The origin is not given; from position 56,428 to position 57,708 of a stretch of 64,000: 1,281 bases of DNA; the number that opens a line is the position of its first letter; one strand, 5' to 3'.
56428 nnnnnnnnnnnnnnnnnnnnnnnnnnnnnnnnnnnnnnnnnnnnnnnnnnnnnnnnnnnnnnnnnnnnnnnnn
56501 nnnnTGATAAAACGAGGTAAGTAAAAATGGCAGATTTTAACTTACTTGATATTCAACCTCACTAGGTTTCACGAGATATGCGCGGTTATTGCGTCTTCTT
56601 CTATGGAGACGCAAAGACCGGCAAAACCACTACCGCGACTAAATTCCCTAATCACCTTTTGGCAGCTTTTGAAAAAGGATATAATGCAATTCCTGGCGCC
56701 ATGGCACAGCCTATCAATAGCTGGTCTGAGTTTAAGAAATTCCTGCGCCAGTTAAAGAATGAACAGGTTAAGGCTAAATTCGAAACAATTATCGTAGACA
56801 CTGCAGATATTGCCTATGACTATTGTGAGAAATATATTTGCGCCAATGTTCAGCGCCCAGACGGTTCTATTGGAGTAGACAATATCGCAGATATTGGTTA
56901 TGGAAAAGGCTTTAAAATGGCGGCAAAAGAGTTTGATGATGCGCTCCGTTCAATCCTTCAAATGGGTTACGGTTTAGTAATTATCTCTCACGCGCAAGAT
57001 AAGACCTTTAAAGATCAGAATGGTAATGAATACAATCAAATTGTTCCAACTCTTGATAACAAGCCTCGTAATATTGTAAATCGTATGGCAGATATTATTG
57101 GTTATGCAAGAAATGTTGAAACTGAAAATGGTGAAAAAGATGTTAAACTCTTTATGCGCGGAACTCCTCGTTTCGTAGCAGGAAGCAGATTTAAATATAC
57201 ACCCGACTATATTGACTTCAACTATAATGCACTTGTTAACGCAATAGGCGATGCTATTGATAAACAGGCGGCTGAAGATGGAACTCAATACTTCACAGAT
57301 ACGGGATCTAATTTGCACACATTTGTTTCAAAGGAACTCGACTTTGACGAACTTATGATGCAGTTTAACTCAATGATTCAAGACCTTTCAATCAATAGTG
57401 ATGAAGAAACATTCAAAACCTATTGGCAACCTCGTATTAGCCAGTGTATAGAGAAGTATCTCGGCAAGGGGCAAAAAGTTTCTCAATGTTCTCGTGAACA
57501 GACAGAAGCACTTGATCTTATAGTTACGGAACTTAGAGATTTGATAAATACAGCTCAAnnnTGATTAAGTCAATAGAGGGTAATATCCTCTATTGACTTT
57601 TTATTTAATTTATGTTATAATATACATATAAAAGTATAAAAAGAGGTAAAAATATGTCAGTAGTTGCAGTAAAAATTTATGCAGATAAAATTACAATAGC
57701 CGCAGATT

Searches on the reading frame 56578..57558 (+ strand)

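Call 25: search_protein_families(library=phrogs, proteins=[window:56578-57558:+], max_evalue=0.00001)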
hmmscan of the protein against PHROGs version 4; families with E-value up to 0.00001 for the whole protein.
window:56578-57558:+ (327 aa): 3 families
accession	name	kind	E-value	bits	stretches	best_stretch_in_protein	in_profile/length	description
phrog_124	-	DNA, RNA and nucleotide metabolism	2.4e-50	173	1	2-311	42-315/382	Sak4-like ssDNA annealing protein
phrog_19299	-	head and packaging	1.2e-21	77.8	1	26-229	402-611/702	terminase large subunit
phrog_8097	-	DNA, RNA and nucleotide metabolism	8.4e-18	65.4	1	9-233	266-490/598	exonuclease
